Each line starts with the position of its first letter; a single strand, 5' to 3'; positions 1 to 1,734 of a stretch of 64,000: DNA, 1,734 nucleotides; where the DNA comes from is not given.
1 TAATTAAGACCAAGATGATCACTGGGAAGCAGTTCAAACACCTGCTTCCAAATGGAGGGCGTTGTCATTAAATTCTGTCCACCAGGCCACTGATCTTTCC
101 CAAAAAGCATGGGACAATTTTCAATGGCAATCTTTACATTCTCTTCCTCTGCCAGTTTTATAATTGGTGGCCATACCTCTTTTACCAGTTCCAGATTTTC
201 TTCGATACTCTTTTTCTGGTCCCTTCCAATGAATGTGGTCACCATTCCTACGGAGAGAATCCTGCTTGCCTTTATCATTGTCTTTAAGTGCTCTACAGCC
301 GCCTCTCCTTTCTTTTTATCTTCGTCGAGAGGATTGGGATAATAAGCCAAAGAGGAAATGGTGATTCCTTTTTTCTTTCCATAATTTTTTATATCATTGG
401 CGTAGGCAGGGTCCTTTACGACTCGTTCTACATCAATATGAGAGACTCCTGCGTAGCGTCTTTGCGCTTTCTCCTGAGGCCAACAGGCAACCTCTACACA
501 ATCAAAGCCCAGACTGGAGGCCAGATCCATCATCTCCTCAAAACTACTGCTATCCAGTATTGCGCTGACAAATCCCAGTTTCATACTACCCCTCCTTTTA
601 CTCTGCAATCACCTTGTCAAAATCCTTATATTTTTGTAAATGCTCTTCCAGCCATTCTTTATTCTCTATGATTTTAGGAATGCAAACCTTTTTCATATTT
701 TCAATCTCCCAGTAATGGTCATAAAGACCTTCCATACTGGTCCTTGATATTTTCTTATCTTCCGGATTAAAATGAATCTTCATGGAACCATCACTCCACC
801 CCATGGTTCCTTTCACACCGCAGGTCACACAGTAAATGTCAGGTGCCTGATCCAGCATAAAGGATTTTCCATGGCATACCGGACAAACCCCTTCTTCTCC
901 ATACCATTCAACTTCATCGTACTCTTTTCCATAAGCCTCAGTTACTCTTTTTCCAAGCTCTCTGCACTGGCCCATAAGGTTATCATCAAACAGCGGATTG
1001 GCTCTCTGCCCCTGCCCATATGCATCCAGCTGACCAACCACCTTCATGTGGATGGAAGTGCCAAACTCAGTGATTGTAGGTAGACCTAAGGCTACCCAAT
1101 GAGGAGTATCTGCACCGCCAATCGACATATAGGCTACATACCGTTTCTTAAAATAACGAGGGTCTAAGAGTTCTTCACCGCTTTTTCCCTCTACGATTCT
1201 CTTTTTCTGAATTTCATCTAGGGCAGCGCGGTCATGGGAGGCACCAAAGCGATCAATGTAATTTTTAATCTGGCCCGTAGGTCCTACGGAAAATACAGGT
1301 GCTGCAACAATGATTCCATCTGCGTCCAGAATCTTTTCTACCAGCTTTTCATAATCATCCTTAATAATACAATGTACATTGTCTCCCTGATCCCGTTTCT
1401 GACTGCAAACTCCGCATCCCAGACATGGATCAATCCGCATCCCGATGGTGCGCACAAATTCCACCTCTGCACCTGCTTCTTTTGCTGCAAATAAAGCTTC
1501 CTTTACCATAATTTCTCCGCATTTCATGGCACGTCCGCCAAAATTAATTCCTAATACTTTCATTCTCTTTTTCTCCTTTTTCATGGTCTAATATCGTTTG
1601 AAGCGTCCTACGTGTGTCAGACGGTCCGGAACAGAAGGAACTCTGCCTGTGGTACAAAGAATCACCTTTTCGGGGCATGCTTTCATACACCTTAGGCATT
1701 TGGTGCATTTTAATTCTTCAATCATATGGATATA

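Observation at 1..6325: Unusual multi-flavin/Fe-S reductase operon next to the C-glycoside cassette: FAD_binding_2 reductase + NuoG-N/GltD fusion + NuoF-like protein + Isf-like FMN reductase + TIM-barrel enzyme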

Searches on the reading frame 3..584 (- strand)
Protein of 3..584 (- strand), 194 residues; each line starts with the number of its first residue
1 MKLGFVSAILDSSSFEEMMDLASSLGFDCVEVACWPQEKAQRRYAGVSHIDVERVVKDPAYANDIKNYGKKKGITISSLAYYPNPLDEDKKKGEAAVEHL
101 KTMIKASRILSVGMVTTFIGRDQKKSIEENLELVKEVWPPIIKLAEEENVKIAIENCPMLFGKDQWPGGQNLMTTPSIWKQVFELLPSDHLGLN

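Call 7: search_protein_families(library=pfam, proteins=[window:3-584:-], max_evalue=0.01)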
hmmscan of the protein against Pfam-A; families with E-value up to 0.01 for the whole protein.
window:3-584:- (194 aa): 1 family
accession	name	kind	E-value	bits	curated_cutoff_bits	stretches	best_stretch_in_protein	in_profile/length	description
PF01261.30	AP_endonuc_2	-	6.7e-21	75.5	31.1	1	20-193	2-155/249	Xylose isomerase-like TIM barrel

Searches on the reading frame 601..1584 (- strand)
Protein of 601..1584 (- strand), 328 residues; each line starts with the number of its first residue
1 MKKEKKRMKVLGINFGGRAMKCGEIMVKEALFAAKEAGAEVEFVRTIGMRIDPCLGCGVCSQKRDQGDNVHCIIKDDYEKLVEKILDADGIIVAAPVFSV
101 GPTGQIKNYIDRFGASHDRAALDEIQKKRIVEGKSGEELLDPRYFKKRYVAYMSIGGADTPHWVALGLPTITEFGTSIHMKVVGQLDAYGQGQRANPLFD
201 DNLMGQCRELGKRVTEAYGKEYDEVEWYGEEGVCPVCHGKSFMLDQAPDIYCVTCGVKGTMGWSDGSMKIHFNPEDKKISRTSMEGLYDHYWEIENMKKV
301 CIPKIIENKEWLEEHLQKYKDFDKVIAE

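Call 7: search_protein_families(library=pfam, proteins=[window:601-1584:-], max_evalue=0.01)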
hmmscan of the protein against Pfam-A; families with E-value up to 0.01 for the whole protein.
window:601-1584:- (328 aa): 2 families
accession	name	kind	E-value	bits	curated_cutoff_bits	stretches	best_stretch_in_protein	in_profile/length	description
PF03358.20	FMN_red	-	2.7e-16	59.9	24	1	8-123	1-99/152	NADPH-dependent FMN reductase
PF02525.22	Flavodoxin_2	-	0.00018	21.7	27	1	28-113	22-103/198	Flavodoxin-like fold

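Call 8: search_solved_structures(query=window:601-1584:-, max_evalue=0.01, show_alignments=1)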
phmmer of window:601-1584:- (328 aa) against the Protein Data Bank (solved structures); distinct sequences matched with E-value up to 0.01: 2.
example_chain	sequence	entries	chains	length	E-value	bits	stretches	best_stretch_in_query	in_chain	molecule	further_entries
7d38_A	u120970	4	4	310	9.8e-42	146.6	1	8-295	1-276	Cd1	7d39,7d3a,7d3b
1rli_A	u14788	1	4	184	4.7e-05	26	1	74-116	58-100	Trp Repressor Binding Protein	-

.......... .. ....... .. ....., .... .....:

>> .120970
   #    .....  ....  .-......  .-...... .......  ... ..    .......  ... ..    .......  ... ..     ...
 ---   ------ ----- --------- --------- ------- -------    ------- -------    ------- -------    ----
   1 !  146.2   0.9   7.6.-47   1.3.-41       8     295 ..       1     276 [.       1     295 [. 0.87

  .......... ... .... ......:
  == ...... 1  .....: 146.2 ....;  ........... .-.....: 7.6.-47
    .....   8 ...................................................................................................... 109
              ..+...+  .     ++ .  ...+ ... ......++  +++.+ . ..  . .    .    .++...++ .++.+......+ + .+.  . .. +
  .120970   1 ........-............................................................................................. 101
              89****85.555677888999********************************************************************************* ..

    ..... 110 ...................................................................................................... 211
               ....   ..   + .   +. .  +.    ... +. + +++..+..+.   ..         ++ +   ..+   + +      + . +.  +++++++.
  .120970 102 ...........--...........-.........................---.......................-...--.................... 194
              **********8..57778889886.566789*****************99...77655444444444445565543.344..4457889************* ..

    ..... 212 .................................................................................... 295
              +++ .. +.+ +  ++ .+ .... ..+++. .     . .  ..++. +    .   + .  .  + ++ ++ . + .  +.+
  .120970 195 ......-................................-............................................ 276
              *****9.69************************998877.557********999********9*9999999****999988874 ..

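Call 66: search_protein_families(library=ncbifam, proteins=[window:601-1584:-], max_evalue=0.00001)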
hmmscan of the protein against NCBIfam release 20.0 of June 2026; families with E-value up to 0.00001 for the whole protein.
window:601-1584:- (328 aa): 0 families
